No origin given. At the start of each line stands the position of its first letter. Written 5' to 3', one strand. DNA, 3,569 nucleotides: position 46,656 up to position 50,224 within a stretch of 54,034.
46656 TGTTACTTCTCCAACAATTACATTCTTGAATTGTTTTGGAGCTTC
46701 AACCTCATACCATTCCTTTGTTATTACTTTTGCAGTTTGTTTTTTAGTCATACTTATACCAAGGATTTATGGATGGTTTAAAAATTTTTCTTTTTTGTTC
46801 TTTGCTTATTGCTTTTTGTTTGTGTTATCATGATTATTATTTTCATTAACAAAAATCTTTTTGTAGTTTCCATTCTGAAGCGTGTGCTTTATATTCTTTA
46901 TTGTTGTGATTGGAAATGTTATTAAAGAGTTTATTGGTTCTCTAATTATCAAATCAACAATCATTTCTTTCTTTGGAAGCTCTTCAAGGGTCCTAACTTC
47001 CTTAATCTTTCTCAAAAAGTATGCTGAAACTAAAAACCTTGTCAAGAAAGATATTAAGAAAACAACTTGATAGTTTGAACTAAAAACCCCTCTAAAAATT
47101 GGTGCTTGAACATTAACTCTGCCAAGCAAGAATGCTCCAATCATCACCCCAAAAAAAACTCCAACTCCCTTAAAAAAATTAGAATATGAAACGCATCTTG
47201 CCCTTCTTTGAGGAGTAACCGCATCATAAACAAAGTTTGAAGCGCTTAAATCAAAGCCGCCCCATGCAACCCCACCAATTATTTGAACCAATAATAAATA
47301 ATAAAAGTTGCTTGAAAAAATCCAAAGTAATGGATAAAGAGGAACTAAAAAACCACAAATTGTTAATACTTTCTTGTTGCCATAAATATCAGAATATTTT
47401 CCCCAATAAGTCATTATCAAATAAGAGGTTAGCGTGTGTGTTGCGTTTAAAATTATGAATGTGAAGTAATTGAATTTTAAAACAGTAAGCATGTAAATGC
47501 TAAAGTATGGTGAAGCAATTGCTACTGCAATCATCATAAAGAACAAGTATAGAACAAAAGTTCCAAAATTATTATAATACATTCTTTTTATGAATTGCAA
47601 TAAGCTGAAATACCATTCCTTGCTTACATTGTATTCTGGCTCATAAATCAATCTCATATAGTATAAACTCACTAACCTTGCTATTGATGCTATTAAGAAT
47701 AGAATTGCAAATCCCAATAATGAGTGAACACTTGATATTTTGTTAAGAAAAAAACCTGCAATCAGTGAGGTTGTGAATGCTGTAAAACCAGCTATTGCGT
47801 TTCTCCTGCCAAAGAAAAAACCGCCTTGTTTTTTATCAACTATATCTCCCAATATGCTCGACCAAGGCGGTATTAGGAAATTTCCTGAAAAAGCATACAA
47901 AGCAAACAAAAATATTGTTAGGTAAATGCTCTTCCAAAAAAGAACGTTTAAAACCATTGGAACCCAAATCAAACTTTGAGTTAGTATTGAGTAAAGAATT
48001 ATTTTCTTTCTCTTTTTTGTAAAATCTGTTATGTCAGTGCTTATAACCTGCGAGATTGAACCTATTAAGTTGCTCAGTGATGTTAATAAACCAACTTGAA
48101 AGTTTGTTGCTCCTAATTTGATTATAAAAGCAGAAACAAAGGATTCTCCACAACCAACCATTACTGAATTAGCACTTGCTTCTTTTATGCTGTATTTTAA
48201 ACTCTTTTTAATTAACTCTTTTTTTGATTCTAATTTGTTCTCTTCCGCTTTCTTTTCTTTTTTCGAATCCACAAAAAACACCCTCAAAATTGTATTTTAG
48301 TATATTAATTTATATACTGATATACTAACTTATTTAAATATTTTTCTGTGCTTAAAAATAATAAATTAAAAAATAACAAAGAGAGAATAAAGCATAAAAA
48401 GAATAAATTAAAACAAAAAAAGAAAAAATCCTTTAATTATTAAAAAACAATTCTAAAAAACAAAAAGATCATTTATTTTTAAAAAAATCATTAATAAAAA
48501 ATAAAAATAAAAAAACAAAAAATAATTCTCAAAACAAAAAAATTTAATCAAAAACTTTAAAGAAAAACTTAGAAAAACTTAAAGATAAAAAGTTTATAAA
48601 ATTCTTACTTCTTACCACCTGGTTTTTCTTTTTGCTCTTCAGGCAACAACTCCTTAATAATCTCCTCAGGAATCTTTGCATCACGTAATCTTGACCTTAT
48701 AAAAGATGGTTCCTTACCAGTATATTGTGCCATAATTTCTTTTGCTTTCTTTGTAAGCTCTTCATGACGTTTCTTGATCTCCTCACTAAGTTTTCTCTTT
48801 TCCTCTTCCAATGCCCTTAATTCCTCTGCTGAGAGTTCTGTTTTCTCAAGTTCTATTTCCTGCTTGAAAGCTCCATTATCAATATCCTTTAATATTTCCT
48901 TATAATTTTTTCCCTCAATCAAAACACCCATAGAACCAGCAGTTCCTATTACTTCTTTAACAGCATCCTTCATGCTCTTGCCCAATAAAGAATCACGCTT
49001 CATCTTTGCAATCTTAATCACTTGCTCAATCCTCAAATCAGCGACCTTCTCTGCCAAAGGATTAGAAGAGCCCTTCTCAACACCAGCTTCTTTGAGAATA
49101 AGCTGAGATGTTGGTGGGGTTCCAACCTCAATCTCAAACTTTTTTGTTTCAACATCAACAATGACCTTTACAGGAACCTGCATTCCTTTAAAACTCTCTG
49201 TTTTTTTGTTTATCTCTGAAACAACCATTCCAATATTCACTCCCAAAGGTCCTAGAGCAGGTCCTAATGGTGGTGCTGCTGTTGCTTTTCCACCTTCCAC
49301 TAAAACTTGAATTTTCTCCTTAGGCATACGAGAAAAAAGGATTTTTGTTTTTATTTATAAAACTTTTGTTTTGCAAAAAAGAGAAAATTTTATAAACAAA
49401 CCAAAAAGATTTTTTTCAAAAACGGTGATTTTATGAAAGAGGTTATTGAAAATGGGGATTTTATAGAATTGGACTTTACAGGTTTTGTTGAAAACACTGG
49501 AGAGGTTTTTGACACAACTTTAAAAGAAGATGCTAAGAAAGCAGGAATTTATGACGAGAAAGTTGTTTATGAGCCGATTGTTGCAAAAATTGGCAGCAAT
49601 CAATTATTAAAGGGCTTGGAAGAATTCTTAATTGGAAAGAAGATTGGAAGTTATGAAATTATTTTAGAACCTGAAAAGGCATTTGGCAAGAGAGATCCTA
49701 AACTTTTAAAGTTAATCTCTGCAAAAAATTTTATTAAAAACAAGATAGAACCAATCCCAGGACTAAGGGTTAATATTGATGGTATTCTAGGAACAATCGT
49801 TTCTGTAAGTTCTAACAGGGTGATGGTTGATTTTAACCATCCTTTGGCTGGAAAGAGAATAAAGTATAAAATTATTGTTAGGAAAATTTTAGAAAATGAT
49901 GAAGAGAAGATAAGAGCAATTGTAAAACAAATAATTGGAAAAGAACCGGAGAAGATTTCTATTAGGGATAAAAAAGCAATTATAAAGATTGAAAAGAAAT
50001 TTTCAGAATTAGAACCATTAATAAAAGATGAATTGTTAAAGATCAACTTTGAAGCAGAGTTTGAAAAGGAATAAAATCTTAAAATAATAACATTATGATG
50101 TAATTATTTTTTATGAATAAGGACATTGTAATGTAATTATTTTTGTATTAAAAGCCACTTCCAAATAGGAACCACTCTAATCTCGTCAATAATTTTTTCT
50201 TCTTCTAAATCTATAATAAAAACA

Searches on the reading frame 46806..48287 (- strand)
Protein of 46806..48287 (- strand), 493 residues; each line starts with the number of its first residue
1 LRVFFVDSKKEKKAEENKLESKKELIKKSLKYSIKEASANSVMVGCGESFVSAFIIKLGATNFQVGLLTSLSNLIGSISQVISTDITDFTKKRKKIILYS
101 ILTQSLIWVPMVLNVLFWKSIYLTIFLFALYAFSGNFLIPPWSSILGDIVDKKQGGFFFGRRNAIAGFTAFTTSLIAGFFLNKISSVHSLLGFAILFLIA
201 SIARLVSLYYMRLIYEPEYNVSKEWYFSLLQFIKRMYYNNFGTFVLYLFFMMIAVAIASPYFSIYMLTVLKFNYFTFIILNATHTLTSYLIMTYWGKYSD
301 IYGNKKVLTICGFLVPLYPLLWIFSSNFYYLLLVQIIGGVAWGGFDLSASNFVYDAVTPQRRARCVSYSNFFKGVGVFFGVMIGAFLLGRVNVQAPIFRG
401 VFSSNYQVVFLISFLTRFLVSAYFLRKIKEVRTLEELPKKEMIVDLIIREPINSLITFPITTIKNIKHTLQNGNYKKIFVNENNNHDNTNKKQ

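Call 8: search_protein_families(library=pfam, proteins=[window:46806-48287:-], max_evalue=0.01)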
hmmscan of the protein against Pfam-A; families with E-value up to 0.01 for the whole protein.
window:46806-48287:- (493 aa): 2 families
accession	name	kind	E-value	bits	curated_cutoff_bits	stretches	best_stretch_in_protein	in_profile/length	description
PF07690.21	MFS_1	-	3.9e-29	102.1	33.4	2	246-439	3-187/347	Major Facilitator Superfamily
PF12832.13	MFS_1_like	-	1.5e-09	37.8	25.2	1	44-388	15-362/373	MFS_1 like family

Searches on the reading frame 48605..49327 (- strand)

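Call 8: search_protein_families(library=pfam, proteins=[window:48605-49327:-], max_evalue=0.01)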
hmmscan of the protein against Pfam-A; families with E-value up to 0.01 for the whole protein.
window:48605-49327:- (240 aa): 2 families
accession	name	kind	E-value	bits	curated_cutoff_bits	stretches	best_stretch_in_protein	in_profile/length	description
PF03946.19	Ribosomal_L11_N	-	6.5e-23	80.7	32.9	1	6-64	1-58/58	Ribosomal protein L11, N-terminal domain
PF00298.24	Ribosomal_L11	-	9.8e-23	80.8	21.4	1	70-136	2-68/69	Ribosomal protein L11, RNA binding domain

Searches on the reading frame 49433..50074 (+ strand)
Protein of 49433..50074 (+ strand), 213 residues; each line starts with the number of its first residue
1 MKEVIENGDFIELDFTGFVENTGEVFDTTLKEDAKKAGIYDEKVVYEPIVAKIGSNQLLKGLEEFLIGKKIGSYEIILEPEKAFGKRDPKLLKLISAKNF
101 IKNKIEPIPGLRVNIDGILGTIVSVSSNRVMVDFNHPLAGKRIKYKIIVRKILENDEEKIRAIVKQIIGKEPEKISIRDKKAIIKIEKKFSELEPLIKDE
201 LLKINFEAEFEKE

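Call 8: search_protein_families(library=pfam, proteins=[window:49433-50074:+], max_evalue=0.01)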
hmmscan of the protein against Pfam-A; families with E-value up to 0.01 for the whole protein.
window:49433-50074:+ (213 aa): 2 families
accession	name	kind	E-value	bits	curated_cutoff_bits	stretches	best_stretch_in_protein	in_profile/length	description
PF22199.2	FKBP26_IF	-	4.1e-15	55.9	27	1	93-138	1-46/46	FKBP26, IF domain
PF00254.34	FKBP_C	-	3.2e-08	34.2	21.1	1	5-89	5-76/94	FKBP-type peptidyl-prolyl cis-trans isomerase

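Call 28: find_homologous_proteins(query=window:49433-50074:+, max_evalue=1e-10)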
Query window:49433-50074:+ (213 aa): 379 proteins with E <= 1e-10 among 962 candidates; the best 120 are listed.
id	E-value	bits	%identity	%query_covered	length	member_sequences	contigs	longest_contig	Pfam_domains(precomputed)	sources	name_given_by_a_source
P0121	1.0e-125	435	100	100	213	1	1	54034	PF22199.3,PF00254.35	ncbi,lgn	ncbi:MAG: peptidylprolyl isomerase [Candidatus Woesearchaeota archaeon]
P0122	4.7e-98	345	80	99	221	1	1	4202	PF22199.3,PF00254.35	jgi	jgi:FKBP-type peptidyl-prolyl cis-trans isomerase 2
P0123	5.0e-98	345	79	99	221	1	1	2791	PF22199.3,PF00254.35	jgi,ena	-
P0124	1.8e-96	340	79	99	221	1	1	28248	PF22199.3,PF00254.35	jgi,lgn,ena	-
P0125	1.2e-93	330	75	99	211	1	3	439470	PF22199.3,PF00254.35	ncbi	ncbi:MAG: FKBP-type peptidyl-prolyl cis-trans isomerase [Candidatus Woesearchaeota archaeon]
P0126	2.7e-65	238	55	98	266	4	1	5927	PF22199.3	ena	-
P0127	9.5e-54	200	52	80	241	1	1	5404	PF22199.3,PF00254.35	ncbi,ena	-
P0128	1.3e-51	193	51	79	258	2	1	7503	PF22199.3,PF00254.35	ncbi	-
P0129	5.4e-51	191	50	85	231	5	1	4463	PF22199.3,PF00254.35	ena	-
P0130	4.4e-50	188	46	98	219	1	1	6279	PF22199.3,PF00254.35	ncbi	-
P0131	1.3e-49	187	49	89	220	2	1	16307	PF22199.3,PF00254.35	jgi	-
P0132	3.1e-49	186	54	80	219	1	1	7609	PF22199.3,PF00254.35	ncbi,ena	-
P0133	3.5e-49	185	56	79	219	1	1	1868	PF22199.3,PF00254.35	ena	-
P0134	2.5e-48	183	49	90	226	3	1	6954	PF22199.3,PF00254.35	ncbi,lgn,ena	ncbi:MAG: peptidylprolyl isomerase [Nanoarchaeota archaeon]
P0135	2.7e-48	182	45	92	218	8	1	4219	PF22199.3,PF00254.35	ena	-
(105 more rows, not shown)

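Call 30: find_encoding_contigs(protein=P0124, flank=6000, max_places=3)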
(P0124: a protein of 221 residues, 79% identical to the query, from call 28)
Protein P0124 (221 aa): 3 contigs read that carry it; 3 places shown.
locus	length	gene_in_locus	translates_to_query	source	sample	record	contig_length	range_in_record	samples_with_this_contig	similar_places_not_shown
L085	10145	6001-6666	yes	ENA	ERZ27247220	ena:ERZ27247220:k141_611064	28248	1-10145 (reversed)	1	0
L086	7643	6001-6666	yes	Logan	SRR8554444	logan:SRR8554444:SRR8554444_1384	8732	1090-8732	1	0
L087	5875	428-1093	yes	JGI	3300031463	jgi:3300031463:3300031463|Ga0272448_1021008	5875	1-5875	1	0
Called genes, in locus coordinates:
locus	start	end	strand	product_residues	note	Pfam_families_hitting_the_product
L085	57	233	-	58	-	-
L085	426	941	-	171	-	-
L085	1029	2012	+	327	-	PF04055:Radical_SAM, PF08608:Wyosine_form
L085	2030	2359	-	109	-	PF01588:tRNA_bind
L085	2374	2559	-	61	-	PF12797:Fer4_2 (faint), PF13237:Fer4_10, PF12838:Fer4_7 (weak), PF13187:Fer4_9, PF12837:Fer4_6 (weak), PF00037:Fer4 (weak)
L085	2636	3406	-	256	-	PF01015:Ribosomal_S3Ae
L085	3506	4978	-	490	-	PF07690:MFS_1, PF12832:MFS_1_like, PF07690:MFS_1, PF00083:Sugar_tr (weak)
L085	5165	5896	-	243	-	PF03946:Ribosomal_L11_N, PF00298:Ribosomal_L11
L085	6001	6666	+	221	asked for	PF00254:FKBP_C (weak), PF22199:FKBP26_IF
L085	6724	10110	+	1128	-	PF07833:Cu_amine_oxidN1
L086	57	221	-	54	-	-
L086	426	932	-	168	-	-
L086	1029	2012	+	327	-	PF04055:Radical_SAM, PF08608:Wyosine_form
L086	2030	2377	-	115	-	PF01588:tRNA_bind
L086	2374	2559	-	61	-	PF12797:Fer4_2 (faint), PF13237:Fer4_10, PF12838:Fer4_7 (weak), PF13187:Fer4_9, PF12837:Fer4_6 (weak), PF00037:Fer4 (weak)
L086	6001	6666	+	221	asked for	PF00254:FKBP_C (weak), PF22199:FKBP26_IF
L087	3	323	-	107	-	?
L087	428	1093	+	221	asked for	PF00254:FKBP_C (weak), PF22199:FKBP26_IF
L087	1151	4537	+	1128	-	PF07833:Cu_amine_oxidN1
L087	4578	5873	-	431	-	?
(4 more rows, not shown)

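Call 31: find_encoding_contigs(protein=P0125, flank=6000, max_places=3)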
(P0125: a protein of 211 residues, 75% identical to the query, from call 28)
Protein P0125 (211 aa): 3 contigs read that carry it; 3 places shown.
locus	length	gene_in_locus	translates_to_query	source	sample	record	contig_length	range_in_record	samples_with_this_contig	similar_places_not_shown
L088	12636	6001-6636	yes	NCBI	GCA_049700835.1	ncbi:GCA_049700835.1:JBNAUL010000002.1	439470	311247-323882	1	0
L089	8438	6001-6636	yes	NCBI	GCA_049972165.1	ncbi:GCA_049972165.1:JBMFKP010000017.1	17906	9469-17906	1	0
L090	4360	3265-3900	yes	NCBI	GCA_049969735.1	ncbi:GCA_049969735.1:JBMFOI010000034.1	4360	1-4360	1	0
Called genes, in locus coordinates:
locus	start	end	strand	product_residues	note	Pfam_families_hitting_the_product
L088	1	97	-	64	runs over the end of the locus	-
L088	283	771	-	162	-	-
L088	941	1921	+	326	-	PF04055:Radical_SAM, PF08608:Wyosine_form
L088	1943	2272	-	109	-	PF01588:tRNA_bind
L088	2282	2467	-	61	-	PF12838:Fer4_7 (faint), PF13237:Fer4_10, PF13187:Fer4_9 (weak), PF12797:Fer4_2 (weak), PF12837:Fer4_6 (weak), PF00037:Fer4 (weak)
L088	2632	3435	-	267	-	PF01015:Ribosomal_S3Ae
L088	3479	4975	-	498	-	PF07690:MFS_1, PF12832:MFS_1_like, PF07690:MFS_1, PF00083:Sugar_tr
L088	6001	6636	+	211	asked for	PF00254:FKBP_C (faint), PF22199:FKBP26_IF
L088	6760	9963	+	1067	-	PF07833:Cu_amine_oxidN1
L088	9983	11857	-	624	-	PF01079:Hint (weak)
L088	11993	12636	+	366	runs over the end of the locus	PF00091:Tubulin, PF12327:FtsZ_C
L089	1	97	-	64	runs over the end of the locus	-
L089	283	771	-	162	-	-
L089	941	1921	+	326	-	PF04055:Radical_SAM, PF08608:Wyosine_form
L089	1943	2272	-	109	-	PF01588:tRNA_bind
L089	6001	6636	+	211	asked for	PF00254:FKBP_C (faint), PF22199:FKBP26_IF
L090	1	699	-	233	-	PF01015:Ribosomal_S3Ae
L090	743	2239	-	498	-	PF07690:MFS_1, PF12832:MFS_1_like, PF07690:MFS_1, PF00083:Sugar_tr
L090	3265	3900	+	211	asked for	PF00254:FKBP_C (faint), PF22199:FKBP26_IF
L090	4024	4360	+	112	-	?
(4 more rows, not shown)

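Call 32: find_encoding_contigs(protein=P0122, flank=6000, max_places=3)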
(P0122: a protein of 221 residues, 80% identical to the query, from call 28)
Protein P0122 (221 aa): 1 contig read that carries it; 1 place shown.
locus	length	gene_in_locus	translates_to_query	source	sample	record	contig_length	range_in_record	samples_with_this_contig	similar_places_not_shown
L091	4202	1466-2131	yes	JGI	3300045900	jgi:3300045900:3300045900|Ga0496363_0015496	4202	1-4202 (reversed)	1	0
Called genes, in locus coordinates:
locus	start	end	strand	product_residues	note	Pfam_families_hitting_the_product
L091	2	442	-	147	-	?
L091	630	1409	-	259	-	PF03946:Ribosomal_L11_N, PF00298:Ribosomal_L11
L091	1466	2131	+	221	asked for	PF00254:FKBP_C (weak), PF22199:FKBP26_IF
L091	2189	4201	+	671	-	?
